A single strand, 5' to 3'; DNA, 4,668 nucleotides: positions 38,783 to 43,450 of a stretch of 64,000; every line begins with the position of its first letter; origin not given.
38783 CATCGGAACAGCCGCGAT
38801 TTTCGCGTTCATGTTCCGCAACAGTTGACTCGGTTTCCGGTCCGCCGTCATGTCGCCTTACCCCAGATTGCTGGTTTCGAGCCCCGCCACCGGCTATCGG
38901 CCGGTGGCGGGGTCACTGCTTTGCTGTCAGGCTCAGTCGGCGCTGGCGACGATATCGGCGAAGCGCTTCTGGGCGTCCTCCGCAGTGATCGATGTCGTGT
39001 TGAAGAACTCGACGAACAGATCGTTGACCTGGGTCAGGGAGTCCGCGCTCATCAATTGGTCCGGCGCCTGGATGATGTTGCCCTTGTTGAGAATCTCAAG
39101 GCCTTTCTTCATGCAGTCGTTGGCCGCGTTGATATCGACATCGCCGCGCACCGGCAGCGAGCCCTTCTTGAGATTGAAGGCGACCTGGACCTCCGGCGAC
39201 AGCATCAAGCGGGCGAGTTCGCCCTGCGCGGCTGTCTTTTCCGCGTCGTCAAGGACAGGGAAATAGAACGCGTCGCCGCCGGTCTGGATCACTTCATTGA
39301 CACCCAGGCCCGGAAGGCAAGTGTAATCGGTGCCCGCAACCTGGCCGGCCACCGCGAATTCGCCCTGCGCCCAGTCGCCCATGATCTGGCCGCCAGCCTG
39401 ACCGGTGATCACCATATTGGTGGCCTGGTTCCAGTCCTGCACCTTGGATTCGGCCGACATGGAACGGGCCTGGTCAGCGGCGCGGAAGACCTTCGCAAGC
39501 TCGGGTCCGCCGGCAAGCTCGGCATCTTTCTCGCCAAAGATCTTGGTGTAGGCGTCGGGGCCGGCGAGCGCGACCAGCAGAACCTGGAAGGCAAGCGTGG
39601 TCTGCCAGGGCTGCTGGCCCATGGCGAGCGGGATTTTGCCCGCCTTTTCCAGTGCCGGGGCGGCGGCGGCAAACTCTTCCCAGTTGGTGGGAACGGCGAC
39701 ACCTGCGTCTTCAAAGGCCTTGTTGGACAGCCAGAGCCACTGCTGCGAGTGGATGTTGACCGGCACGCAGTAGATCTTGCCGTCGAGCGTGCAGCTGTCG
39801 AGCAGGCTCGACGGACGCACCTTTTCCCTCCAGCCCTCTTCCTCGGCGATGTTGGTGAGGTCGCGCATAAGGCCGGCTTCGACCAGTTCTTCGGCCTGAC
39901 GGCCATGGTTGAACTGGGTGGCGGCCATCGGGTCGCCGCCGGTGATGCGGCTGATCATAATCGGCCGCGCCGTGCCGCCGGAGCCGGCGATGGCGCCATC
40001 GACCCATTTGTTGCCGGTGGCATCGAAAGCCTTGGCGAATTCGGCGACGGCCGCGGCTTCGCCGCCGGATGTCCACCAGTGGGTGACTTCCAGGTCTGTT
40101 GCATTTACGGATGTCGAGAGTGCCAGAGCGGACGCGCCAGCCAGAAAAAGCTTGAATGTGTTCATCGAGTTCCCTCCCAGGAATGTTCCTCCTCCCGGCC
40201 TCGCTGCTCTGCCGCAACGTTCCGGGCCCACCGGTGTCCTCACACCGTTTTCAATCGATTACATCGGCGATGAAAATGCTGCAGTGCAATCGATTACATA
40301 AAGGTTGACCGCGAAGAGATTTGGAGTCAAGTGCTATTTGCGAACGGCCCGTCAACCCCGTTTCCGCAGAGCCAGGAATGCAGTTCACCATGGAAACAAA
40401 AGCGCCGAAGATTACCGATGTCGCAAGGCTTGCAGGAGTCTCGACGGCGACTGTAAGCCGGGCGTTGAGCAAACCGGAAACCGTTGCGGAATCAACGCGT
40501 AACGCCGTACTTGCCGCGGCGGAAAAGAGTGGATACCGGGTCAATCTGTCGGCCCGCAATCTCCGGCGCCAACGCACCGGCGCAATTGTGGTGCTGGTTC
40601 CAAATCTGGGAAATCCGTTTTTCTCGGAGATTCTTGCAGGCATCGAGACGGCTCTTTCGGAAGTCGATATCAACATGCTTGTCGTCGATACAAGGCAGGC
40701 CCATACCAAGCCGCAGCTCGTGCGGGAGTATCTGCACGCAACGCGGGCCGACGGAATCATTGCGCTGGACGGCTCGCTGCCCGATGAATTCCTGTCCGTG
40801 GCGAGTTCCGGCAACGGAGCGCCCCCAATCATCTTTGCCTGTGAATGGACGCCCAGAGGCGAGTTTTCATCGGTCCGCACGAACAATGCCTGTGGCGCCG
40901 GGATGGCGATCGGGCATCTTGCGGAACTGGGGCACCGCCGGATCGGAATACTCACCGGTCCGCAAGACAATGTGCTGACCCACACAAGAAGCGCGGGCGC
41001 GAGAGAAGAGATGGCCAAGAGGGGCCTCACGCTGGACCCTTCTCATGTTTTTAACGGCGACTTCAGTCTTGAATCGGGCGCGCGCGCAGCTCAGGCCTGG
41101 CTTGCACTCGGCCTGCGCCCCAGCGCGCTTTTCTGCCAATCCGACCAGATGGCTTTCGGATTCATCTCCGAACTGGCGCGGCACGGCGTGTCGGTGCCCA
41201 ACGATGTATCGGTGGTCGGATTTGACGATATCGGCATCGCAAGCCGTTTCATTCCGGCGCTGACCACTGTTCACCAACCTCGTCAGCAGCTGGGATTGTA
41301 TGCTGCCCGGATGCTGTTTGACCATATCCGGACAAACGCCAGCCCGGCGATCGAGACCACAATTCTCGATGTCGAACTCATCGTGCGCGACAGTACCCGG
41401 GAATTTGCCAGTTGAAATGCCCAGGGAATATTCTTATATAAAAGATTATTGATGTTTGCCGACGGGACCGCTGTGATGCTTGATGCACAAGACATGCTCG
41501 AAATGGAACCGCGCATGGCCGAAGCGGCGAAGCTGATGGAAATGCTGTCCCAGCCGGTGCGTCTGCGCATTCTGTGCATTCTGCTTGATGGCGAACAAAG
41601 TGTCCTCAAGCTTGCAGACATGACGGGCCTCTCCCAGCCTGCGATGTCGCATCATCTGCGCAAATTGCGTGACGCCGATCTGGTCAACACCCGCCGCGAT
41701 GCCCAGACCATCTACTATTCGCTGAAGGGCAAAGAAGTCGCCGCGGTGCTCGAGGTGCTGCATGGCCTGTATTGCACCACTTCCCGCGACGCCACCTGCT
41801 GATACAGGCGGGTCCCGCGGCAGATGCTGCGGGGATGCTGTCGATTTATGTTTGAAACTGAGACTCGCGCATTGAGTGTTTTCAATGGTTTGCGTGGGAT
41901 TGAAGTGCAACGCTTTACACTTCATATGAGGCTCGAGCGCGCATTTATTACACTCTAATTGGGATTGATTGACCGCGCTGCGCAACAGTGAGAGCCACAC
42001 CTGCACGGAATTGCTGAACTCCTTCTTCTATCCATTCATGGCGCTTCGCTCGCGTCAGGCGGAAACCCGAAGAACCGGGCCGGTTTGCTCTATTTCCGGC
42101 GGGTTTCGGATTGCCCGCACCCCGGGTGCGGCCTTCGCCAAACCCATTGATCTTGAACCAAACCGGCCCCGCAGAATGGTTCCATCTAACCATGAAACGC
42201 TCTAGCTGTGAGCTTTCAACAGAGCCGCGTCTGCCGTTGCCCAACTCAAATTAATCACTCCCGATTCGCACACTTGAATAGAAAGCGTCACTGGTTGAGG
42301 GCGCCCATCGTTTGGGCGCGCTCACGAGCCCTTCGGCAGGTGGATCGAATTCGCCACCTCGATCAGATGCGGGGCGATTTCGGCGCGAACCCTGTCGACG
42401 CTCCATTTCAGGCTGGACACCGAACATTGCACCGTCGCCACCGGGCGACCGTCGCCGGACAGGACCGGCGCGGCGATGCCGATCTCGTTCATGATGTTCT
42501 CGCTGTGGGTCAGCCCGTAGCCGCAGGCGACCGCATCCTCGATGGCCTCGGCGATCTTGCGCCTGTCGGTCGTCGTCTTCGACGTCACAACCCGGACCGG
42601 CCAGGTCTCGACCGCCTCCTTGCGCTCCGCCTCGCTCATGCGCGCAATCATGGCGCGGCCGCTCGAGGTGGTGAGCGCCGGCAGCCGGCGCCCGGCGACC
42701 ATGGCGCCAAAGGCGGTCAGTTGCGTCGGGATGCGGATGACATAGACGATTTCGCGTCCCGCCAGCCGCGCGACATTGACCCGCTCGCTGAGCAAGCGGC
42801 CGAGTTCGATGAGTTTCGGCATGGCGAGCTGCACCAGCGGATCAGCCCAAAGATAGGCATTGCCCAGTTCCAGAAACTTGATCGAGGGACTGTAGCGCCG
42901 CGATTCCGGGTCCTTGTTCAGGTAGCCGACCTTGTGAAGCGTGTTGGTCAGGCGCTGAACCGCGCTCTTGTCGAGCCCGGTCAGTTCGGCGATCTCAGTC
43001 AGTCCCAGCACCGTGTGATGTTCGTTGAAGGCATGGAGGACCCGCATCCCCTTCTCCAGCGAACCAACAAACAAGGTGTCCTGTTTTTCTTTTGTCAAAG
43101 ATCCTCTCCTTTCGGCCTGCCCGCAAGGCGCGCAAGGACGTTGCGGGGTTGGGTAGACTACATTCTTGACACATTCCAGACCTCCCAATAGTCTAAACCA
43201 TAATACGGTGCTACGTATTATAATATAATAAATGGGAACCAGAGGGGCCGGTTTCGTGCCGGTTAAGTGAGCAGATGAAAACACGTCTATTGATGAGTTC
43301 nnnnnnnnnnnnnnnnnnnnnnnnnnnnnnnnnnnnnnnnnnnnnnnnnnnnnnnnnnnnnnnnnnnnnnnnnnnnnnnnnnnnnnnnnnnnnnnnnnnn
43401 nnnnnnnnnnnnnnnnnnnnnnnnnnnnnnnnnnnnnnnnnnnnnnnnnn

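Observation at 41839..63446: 21.6-kb Tn7/Tn5053-like transposon defined only by its ends, carrying catabolic cargo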

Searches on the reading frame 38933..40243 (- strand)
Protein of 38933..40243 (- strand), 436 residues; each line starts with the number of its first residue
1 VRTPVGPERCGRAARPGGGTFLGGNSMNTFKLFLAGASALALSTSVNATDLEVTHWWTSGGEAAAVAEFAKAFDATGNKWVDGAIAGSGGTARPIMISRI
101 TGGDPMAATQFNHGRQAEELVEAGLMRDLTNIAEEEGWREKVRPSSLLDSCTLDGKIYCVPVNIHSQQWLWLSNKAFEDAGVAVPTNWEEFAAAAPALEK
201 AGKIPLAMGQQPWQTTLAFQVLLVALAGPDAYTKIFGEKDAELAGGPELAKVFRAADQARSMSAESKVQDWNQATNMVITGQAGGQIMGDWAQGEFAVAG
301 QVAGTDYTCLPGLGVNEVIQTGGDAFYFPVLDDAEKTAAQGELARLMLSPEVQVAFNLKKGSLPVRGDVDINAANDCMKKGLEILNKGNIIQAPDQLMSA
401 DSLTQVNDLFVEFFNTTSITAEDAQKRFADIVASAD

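Call 10: search_protein_families(library=pfam, proteins=[window:38933-40243:-], max_evalue=0.01)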
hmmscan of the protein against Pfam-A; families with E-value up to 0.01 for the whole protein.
window:38933-40243:- (436 aa): 2 families
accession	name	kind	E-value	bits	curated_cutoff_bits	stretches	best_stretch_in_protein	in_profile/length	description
PF01547.30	SBP_bac_1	-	1.7e-24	87.8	26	1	63-353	7-306/307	Bacterial extracellular solute-binding protein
PF13416.11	SBP_bac_8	-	7.1e-17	62.5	27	1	111-369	44-265/279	Bacterial extracellular solute-binding protein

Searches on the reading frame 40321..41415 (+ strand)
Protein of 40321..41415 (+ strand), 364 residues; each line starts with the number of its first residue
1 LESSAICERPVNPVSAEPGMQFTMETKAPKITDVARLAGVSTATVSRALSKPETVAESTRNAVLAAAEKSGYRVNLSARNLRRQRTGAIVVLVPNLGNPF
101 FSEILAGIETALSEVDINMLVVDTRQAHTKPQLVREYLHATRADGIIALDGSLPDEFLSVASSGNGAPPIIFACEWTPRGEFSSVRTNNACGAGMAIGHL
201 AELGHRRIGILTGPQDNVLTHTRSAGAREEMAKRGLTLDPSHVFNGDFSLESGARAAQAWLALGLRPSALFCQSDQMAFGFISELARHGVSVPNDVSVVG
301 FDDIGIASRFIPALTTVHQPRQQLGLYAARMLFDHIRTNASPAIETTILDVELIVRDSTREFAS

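Call 10: search_protein_families(library=pfam, proteins=[window:40321-41415:+], max_evalue=0.01)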
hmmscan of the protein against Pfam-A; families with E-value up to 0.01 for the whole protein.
window:40321-41415:+ (364 aa): 4 families
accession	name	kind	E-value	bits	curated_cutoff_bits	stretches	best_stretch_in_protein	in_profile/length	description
PF13377.12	Peripla_BP_3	-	6.2e-38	130.9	26.5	1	198-359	2-167/167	Periplasmic binding protein-like domain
PF00532.27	Peripla_BP_1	-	1.4e-24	87.5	22.2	1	87-339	2-264/281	Periplasmic binding proteins and sugar binding domain of LacI family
PF00356.27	LacI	-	4.7e-16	58.7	27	1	31-75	2-46/46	Bacterial regulatory proteins, lacI family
PF13407.12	Peripla_BP_4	-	3.6e-11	43.5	35.1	1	89-337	1-255/258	Periplasmic binding protein domain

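Call 25: find_related_loci(query=window:40321-41415:+, collection=genome_contigs, flank=10000)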
Query window:40321-41415:+ (364 aa) in genome_contigs; peptide patterns used: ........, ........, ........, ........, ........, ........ (x = any residue, [..] = any of these).
61 stretches matched a pattern; 22 encode a relative of the query (tblastn E <= 1e-3); 22 distinct loci.
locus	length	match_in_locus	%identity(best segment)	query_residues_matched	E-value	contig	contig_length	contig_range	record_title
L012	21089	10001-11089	94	1-363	0e+0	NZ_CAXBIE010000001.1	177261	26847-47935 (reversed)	MAG: uncultured Hoeflea sp. isolate ERR2762141_binner13_Refined_49 ERZ3421844.141, whole genome shotgun sequence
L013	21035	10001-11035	86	16-360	0e+0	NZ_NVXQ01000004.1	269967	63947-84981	MAG: Hoeflea sp. isolate NORP7 Contig_source1383C_67, whole genome shotgun sequence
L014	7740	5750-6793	83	16-363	0e+0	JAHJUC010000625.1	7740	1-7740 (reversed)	MAG: Alphaproteobacteria bacterium isolate OS_PC_MetaG.mb.80 OS_PC_MetaG.mb.80_k141_501026, whole genome shotgun sequenc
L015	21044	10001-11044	87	16-363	0e+0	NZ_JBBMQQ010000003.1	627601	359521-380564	Hoeflea sp. AS16 isolate_16_3, whole genome shotgun sequence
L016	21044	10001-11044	83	16-363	0e+0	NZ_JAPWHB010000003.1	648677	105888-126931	Hoeflea alexandrii strain G21627-S1 NODE_3_length_648677_cov_82.0965, whole genome shotgun sequence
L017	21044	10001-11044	82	16-363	0e+0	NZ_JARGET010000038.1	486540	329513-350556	Hoeflea sp. YIM 152468 Scaffold38, whole genome shotgun sequence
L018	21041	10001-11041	79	17-363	0e+0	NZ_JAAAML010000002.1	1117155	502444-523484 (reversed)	Hoeflea alexandrii strain DSM 16655 NODE_2, whole genome shotgun sequence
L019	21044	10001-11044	80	16-363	0e+0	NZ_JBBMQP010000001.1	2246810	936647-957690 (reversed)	Hoeflea sp. AS60 isolate_60_1, whole genome shotgun sequence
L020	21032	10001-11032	76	17-360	2e-176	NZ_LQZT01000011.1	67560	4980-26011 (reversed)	Hoeflea olei strain JC234 contig_19, whole genome shotgun sequence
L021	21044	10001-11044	76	16-363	4e-175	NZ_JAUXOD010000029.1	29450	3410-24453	MAG: Hoeflea sp. isolate C1_metabat.bin.4 C1_k141_32390, whole genome shotgun sequence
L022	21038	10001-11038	76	19-364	2e-173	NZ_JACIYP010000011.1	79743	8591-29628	MAG: Hoeflea sp. isolate MAG-81 Hoeflea_C3_bin39_Scaffold_11, whole genome shotgun sequence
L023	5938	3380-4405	78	18-359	6e-175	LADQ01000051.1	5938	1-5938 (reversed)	MAG: Hoeflea sp. BRH_c9 BRHa_1003888, whole genome shotgun sequence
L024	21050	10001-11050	84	10-360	0e+0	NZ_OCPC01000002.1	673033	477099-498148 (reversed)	Hoeflea halophila strain KCTC 23107, whole genome shotgun sequence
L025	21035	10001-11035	76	16-360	2e-166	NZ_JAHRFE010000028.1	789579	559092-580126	MAG: Hoeflea sp. isolate M_23 k141_43148, whole genome shotgun sequence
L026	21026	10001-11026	76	19-360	1e-165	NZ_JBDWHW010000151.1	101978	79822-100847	MAG: Hoeflea sp. isolate CI.59.F.A1_421_65 CI_59_F_A1_421_65_000000000151, whole genome shotgun sequence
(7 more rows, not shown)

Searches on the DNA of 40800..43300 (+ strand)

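Call 11: search_dna_similar(query=window:40800-43300:+, collection=plasmids, mode=near, max_rows=25)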
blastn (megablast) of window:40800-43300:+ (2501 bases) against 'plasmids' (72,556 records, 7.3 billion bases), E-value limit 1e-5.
No match.

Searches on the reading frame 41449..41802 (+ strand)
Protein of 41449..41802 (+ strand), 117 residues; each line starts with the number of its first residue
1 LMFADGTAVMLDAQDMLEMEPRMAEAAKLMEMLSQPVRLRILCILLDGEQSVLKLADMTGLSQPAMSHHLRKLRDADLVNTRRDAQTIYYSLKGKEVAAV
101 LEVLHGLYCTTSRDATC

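Call 10: search_protein_families(library=pfam, proteins=[window:41449-41802:+], max_evalue=0.01)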
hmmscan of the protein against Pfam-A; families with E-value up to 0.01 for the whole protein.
window:41449-41802:+ (117 aa): 11 families
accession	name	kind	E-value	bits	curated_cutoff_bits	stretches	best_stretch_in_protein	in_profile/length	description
PF01022.26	HTH_5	-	2.9e-16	59.5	22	1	36-80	2-46/47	Bacterial regulatory protein, arsR family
PF12840.13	HTH_20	-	1.2e-11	44.8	27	1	33-82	1-51/51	Helix-turn-helix domain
PF13412.12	HTH_24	-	2e-06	27.7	21.9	1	38-79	5-47/48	Winged helix-turn-helix DNA-binding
PF12802.13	MarR_2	-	0.00053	20.5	27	1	39-85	8-56/61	MarR family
PF01638.23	HxlR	-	0.001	19.4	20.8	1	39-105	8-80/91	HxlR-like helix-turn-helix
PF01047.28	MarR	-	0.001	19.4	24.6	1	39-84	6-52/59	MarR family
PF13545.12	HTH_Crp_2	-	0.0015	18.9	27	1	54-83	27-56/70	Crp-like helix-turn-helix domain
PF16221.11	HTH_47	-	0.0026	17.7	27.1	0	45-80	42-77/78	winged helix-turn-helix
PF25213.1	HVO_A0261_N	-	0.0031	17.8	35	1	33-86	8-59/86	HVO_A0261 N-terminal domain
PF01978.25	TrmB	-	0.0061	16.8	25.6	1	45-90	18-63/68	Sugar-specific transcriptional regulator TrmB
PF00126.33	HTH_1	-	0.0073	16.7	26.6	0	49-75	13-39/60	Bacterial regulatory helix-turn-helix protein, lysR family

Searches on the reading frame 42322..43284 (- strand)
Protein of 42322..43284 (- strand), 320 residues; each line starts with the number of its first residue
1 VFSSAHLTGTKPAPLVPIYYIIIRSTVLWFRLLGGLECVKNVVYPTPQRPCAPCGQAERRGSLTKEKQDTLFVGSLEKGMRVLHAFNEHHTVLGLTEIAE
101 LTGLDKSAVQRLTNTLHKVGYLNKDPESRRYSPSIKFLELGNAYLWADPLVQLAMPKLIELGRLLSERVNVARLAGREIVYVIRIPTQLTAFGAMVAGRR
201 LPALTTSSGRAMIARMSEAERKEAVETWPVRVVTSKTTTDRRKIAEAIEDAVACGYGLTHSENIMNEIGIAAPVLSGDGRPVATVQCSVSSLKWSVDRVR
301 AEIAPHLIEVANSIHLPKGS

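Call 7: search_protein_families(library=pfam, proteins=[window:42322-43284:-], max_evalue=0.01)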
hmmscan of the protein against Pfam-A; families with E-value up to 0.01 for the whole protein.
window:42322-43284:- (320 aa): 5 families
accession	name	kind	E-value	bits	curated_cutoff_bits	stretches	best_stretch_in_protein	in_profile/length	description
PF01614.24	IclR_C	-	3.9e-21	75.8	24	1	145-314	4-172/174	Bacterial transcriptional regulator IclR C-terminal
PF09339.16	HTH_IclR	-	4.1e-17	62.1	22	1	75-126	1-52/52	IclR helix-turn-helix domain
PF12802.13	MarR_2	-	2.1e-05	25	27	1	81-130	9-60/61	MarR family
PF00888.28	Cullin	-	0.00081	18.7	33.2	1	79-137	553-614/620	Cullin family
PF13730.12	HTH_36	-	0.0011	19.1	25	0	96-122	29-55/55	Helix-turn-helix domain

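Call 47: find_related_loci(query=window:42322-43284:-, collection=genome_contigs, flank=10000)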
Query window:42322-43284:- (320 aa) in genome_contigs; peptide patterns used: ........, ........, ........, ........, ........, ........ (x = any residue, [..] = any of these).
142 stretches matched a pattern; 12 encode a relative of the query (tblastn E <= 1e-3); 12 distinct loci.
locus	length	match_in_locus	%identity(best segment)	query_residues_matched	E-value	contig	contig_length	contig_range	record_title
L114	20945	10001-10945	76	3-317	5e-157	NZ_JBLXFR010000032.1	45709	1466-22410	MAG: Stappia sp. isolate ET03-07 T03maxbin_out.026_metabat.1RE.5K@32, whole genome shotgun sequence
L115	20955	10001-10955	84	3-320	8e-154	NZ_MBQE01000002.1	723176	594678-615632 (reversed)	Stappia indica strain SBBC 49 NODE_2_length_723176_cov_42.5026_ID_252, whole genome shotgun sequence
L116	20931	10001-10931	86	9-320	1e-152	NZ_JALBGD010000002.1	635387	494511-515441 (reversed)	Stappia sp. WLB 29 Scaffold2, whole genome shotgun sequence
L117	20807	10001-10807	79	45-317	5e-144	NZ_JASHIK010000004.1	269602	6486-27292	Stappia sp. MMSF_3263 NODE_4_length_269602_cov_33.652767, whole genome shotgun sequence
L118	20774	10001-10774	82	60-317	1e-142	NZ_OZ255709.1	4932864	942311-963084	MAG: Stappia sp. isolate 20bd4c53-2936-4abd-9c1f-35c09e77efeb chromosome 1, complete sequence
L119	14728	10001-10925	81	12-317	2e-141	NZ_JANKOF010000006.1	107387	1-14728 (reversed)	Nitratireductor sp. ZSWI3 ZSWI3.00006, whole genome shotgun sequence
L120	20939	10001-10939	71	4-318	4e-141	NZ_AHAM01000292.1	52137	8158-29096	Mesorhizobium alhagi CCNWXJ12-2 contig312, whole genome shotgun sequence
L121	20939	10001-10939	76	18-320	4e-154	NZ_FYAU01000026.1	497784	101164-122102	Stappia sp. TSB10P1A, whole genome shotgun sequence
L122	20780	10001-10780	77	59-318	2e-133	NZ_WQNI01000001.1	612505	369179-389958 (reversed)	Chelativorans alearense strain UJN715 scaffold1.1-size612505, whole genome shotgun sequence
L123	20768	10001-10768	77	63-318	3e-132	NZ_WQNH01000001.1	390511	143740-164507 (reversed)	Chelativorans xinjiangense strain lm93 scaffold1.1-size390511, whole genome shotgun sequence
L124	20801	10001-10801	74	52-318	8e-131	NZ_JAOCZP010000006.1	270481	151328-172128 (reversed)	Chelativorans salis strain EGI FJ00035 NODE_6_length_270481_cov_169.511258, whole genome shotgun sequence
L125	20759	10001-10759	75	65-317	2e-126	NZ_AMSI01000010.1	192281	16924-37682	Nitratireductor indicus C115 contig10, whole genome shotgun sequence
